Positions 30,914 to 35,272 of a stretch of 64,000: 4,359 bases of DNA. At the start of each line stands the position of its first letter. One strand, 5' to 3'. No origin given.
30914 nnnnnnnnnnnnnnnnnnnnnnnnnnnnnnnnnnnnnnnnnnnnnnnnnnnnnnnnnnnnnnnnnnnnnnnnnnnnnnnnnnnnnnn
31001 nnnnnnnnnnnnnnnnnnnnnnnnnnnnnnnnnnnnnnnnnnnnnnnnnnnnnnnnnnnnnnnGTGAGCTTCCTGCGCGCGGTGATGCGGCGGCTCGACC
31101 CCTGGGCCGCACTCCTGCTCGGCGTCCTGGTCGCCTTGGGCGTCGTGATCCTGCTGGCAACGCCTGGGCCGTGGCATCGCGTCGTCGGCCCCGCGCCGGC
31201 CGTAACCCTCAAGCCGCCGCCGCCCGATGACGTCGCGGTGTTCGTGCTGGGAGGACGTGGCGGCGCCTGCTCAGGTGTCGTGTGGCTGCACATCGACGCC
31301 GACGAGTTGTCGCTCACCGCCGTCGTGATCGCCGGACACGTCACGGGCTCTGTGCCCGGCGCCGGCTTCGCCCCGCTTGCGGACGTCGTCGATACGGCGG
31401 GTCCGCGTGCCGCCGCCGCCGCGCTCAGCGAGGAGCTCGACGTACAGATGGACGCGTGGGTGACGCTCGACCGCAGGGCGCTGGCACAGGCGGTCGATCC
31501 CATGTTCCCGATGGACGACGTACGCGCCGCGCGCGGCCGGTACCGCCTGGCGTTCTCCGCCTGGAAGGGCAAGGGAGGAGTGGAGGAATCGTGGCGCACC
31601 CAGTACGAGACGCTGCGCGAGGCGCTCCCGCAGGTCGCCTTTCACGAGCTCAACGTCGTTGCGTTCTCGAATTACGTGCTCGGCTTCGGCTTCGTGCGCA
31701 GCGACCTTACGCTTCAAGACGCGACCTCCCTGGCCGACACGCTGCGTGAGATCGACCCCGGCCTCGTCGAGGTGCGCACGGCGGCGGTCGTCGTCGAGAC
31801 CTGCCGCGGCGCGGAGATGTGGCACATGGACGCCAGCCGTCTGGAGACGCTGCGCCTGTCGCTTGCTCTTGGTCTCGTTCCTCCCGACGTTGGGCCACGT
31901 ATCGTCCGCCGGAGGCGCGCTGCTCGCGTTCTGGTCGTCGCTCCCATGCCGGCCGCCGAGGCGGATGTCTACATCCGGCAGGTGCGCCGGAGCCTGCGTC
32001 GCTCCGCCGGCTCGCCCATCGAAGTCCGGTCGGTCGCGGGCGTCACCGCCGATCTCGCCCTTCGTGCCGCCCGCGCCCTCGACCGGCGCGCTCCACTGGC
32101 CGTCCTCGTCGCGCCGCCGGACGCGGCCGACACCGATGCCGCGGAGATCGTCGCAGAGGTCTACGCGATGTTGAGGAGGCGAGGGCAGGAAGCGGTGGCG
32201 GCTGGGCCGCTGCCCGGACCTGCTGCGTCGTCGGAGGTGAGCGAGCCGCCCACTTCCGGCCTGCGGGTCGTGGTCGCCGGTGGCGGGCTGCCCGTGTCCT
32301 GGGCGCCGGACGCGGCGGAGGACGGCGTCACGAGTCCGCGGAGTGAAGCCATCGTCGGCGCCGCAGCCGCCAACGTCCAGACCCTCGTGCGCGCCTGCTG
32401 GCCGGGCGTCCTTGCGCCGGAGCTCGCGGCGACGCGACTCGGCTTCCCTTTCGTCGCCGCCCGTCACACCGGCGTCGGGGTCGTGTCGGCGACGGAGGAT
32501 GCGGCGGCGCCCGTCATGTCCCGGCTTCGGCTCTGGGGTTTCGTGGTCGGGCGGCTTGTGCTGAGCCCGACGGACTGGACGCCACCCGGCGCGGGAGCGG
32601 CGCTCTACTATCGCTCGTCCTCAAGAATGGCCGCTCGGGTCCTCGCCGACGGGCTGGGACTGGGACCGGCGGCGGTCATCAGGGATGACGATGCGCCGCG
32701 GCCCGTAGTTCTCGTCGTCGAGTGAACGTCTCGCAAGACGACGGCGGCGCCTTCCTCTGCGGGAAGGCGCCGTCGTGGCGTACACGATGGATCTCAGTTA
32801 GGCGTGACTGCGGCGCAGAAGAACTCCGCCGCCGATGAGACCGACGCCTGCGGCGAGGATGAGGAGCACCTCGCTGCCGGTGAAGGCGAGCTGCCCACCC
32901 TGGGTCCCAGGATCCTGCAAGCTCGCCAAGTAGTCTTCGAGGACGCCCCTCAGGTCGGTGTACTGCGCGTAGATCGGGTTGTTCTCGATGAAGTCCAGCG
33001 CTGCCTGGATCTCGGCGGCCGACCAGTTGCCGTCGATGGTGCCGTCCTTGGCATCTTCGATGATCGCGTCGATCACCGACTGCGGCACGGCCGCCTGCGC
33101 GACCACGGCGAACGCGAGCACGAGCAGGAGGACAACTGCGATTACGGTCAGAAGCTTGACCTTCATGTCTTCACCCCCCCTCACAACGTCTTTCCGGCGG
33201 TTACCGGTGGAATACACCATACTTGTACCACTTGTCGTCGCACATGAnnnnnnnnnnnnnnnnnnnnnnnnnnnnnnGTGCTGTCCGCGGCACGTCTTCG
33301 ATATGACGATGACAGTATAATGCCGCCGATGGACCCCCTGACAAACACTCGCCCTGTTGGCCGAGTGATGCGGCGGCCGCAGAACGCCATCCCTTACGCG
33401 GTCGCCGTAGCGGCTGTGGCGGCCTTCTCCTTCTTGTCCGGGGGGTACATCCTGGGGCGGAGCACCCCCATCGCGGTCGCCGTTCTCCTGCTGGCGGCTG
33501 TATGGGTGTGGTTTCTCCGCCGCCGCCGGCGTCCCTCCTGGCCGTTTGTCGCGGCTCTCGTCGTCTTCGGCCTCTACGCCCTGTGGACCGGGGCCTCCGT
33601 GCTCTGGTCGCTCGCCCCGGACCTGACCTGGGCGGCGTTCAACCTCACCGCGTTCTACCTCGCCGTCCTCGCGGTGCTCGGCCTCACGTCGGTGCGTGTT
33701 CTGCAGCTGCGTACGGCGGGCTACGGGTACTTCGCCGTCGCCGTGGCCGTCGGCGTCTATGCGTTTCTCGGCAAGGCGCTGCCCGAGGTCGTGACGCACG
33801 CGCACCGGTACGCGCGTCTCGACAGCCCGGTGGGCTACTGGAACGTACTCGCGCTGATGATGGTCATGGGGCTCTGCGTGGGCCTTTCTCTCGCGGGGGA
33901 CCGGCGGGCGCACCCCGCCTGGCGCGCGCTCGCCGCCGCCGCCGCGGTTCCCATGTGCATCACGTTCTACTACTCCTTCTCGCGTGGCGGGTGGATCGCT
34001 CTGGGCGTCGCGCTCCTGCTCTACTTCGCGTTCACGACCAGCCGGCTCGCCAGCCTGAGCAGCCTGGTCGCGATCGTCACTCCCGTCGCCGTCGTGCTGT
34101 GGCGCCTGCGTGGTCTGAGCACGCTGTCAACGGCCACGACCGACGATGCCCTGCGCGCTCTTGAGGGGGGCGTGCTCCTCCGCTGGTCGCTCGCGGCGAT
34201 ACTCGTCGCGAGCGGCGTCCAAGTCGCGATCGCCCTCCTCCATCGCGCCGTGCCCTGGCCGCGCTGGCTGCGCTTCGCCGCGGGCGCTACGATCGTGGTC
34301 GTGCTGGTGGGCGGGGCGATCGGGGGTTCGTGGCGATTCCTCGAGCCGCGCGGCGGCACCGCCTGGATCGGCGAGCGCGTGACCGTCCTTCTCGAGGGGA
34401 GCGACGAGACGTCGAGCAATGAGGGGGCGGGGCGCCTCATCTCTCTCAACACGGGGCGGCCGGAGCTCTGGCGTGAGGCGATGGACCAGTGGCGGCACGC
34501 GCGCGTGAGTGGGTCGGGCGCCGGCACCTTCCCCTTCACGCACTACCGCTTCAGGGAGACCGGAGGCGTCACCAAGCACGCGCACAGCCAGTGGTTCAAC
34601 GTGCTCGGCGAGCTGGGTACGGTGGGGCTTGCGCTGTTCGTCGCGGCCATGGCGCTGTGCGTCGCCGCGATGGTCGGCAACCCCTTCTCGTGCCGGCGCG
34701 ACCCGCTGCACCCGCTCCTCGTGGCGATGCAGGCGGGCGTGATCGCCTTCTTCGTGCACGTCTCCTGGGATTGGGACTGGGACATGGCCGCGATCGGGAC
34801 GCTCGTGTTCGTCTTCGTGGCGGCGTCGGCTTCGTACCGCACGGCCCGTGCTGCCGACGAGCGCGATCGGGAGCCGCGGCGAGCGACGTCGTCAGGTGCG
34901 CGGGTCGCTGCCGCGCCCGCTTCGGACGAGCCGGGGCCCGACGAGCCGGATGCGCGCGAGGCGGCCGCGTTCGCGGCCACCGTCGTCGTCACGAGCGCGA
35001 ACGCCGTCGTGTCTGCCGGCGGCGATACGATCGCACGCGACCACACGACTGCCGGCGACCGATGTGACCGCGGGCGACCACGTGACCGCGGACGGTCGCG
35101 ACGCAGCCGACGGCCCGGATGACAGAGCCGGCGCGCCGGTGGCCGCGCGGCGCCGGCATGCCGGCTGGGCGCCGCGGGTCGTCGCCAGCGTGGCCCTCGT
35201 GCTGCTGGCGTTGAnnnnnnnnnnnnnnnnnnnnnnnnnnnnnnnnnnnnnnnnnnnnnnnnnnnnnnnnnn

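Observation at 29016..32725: Tandem LCP transferase and degenerate LCP-like paralogue, translationally coupled, directly after murA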

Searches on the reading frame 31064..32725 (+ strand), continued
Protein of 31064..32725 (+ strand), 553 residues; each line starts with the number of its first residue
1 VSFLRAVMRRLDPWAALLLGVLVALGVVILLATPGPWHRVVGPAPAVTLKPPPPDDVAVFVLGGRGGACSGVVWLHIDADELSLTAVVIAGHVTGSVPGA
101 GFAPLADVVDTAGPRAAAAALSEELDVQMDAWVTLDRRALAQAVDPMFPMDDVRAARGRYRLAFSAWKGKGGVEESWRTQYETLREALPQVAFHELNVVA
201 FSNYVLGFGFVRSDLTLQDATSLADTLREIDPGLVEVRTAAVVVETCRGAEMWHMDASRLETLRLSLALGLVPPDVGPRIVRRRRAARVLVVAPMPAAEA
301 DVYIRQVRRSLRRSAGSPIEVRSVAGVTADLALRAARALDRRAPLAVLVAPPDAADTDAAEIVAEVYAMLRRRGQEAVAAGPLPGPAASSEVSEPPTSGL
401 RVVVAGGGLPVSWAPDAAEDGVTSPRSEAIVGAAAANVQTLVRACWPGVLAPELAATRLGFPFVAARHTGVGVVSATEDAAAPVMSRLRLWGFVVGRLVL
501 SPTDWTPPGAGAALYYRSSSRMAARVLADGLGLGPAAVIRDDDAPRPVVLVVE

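Call 69: find_homologous_proteins(query=P0245, max_evalue=0.001)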
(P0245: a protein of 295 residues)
Query P0245 (295 aa): 18 proteins with E <= 0.001 among 2867 candidates.
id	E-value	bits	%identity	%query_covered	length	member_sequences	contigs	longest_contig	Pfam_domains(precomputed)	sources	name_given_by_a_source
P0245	1.1e-184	630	100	100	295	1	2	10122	-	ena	-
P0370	4.8e-91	323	56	97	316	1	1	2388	-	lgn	-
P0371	3.4e-89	317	55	97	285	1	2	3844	-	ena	-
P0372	1.6e-85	305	52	98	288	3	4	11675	-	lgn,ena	-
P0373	3.5e-81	290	51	98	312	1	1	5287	-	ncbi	ncbi:MAG: hypothetical protein RR825_01235 [Ruthenibacterium sp.]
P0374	9.5e-81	289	51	98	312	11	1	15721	-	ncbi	ncbi:MAG: hypothetical protein RSE54_08275 [Ruthenibacterium sp.]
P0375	1.4e-77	279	49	97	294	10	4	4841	-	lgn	-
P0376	2.9e-72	261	49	96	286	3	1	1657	-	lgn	-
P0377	1.3e-70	256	47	97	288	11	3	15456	PF03816.20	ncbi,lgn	ncbi:MAG: LCP family protein [Ruthenibacterium sp.]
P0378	2.3e-68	248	47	98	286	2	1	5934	PF03816.20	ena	-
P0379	4.3e-68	248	45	97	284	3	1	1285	PF03816.20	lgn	-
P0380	1.2e-67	246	47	97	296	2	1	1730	-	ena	-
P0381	1.2e-66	243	48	94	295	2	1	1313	PF03816.20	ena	-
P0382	1.4e-66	243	47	97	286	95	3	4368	-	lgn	-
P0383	1.0e-64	237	45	97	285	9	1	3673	-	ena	-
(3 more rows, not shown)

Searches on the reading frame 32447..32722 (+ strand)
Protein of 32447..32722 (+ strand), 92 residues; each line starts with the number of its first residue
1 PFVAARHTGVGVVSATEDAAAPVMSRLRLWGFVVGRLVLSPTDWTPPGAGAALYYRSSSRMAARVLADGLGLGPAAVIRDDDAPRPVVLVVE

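Call 65: search_solved_structures(query=A5, max_evalue=10, show_alignments=2)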
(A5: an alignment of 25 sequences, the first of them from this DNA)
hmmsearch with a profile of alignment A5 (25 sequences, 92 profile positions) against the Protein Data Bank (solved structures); distinct sequences matched with E-value up to 10: 9.
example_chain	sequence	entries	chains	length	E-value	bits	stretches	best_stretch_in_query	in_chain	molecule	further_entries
2m5y_A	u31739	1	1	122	0.21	15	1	9-74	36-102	Putative tuberculin related peptide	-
8ucs_H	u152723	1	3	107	0.43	13.9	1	47-88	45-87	Flagellar motor switch protein FliG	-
6uz7_AN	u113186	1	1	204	1.1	12.7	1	18-58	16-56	Ribosomal protein L15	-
5it7_NN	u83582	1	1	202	1.1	12.6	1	18-58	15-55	Ribosomal protein L15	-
4u3m_M5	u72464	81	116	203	1.2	12.6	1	18-58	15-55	60S ribosomal protein L15-A | Ribosomal protein L15 | Large ribosomal subunit protein eL15A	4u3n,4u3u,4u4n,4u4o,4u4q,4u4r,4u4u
5dat_M5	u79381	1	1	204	1.2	12.5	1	18-58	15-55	60S ribosomal protein L15-A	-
10zy_N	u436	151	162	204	1.2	12.5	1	18-58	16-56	60S ribosomal protein L15-A | 60S ribosomal protein L15 | 60S ribosomal protein rpL15 (L15e)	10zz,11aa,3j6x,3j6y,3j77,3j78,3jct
6woo_N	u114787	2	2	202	1.2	12.5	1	18-58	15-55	eL15 | Ribosomal protein L15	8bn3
4v7h_BL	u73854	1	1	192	1.3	12.4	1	18-58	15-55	60S ribosomal protein L15(A)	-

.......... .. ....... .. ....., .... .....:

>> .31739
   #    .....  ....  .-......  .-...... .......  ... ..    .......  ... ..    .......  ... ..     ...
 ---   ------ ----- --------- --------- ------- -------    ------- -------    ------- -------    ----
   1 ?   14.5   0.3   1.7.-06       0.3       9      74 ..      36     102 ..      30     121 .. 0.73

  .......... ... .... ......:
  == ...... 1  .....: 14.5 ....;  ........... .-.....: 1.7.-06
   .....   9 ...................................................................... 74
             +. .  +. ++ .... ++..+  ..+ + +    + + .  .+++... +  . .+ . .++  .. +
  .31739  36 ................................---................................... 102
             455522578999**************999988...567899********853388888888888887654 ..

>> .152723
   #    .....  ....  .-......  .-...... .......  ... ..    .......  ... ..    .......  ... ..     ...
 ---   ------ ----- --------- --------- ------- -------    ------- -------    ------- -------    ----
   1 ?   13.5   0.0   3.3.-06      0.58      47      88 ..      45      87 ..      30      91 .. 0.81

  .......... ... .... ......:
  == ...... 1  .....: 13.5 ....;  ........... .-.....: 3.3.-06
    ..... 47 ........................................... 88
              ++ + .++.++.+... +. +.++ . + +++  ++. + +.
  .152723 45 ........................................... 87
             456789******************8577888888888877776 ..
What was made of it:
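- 32465..32722 (+): Gene 2 C-terminal LytR_C-like domain (residues about 468-553). This assignment is probable but not proven. The top PDB hit of the domain profile is 2m5y at E 0.21 (call 65).
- On LytR_C domain (PF13399): gene 2 C-terminus: 2m5y is the top PDB hit, but at E 0.21 (call 65).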

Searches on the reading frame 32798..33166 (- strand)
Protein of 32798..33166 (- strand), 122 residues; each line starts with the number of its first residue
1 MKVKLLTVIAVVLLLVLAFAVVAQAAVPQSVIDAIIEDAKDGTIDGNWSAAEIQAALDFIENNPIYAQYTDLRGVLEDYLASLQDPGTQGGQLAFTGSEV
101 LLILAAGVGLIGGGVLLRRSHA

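Call 47: search_protein_families(library=ncbifam, proteins=[window:32798-33166:-], max_evalue=0.1)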
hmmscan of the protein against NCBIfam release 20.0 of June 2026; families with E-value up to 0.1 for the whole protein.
window:32798-33166:- (122 aa): 2 families
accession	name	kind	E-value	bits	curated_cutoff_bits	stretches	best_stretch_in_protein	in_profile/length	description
NF058582.1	Microco_LAVTG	domain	0.0012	18.9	27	1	93-117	2-28/34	LAVTG motif-containing sortase-dependent surface protein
NF058583.1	LAXTG_small_WW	exception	0.033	13.9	65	1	87-118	12-43/54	LAXTG motif-containing small protein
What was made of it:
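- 32798..33166 (-): Small conserved secreted protein of 122 aa. It has a signal peptide, a domain of about 70 aa, then LAFTG, a hydrophobic stretch and RRSHA. This is a sortase sorting signal of the LAxTG type. NCBIfam LAVTG and LAXTG models match below cut-off, E 1.2e-3 (call 47).
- On Sortase (LAxTG-type) substrate: small protein 32798-33166: NCBIfam LAVTG and LAXTG models match below cut-off, 18.9 bits against 27 (call 47).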

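Call 48: search_protein_families(library=pfam, proteins=[window:32798-33166:-], max_evalue=1)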
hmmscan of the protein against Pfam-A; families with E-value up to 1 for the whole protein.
window:32798-33166:- (122 aa): 0 families

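Call 53: list_cluster_members(proteins=[P0001, P0248, window:32798-33166:-])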
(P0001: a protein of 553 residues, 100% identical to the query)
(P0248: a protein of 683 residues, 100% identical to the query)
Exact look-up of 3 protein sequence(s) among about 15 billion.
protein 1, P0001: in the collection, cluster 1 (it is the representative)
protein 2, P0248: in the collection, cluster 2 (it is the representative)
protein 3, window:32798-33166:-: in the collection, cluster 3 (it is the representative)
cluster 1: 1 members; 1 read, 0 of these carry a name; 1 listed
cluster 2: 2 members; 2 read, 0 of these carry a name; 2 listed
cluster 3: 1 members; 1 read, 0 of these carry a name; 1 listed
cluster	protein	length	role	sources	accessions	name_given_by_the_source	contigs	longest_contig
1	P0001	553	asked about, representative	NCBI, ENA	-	-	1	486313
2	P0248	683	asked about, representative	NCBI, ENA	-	-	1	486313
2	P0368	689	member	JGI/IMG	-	-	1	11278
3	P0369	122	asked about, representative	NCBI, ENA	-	-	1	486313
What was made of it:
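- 32798..33166 (-): The exact protein is on record as a called gene (call 53).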

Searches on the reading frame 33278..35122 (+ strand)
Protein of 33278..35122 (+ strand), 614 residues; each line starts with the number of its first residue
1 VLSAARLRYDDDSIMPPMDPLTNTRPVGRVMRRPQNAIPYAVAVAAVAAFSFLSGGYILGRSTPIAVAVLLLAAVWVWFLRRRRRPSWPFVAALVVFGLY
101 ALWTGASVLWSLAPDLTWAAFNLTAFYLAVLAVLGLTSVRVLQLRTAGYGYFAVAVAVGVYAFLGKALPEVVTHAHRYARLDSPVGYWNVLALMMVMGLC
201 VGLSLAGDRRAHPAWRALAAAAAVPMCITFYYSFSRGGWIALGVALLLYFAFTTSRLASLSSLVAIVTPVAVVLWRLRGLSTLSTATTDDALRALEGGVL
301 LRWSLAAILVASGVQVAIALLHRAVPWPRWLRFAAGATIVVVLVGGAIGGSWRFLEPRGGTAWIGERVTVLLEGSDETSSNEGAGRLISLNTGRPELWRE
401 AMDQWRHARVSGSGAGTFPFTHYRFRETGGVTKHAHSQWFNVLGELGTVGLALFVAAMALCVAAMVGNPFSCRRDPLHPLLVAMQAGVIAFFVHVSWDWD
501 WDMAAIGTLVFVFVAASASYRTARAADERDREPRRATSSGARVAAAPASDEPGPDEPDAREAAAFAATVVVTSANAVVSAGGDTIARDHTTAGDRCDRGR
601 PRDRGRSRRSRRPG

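Call 3: search_protein_families(library=pfam, proteins=[window:33278-35122:+], max_evalue=1)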
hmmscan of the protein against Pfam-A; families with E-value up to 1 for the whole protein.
window:33278-35122:+ (614 aa): 1 family
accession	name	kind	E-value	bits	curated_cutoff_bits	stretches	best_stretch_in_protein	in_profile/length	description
PF04932.20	Wzy_C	-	1.5e-13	51.2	31.7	2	306-455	17-149/149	O-Antigen ligase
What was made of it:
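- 33278..35122 (+): Wzy_C / O-antigen-ligase-like polytopic membrane protein. It is the next conserved member of the block. Pfam Wzy_C E 1.5e-13 (call 3).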

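Call 47: search_protein_families(library=ncbifam, proteins=[window:33278-35122:+], max_evalue=0.1)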
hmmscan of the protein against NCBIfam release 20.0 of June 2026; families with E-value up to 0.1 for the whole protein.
window:33278-35122:+ (614 aa): 2 families
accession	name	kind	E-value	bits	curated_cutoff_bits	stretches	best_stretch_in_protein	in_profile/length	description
TIGR03097.1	PEP_O_lig_1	hypoth_equivalog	5.4e-13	48.6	188.1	2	66-267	47-243/408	putative O-glycosylation ligase, exosortase A system-associated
NF037933.1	EpaQ_fam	subfamily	0.064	12.5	100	1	388-463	256-326/377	EpaQ family protein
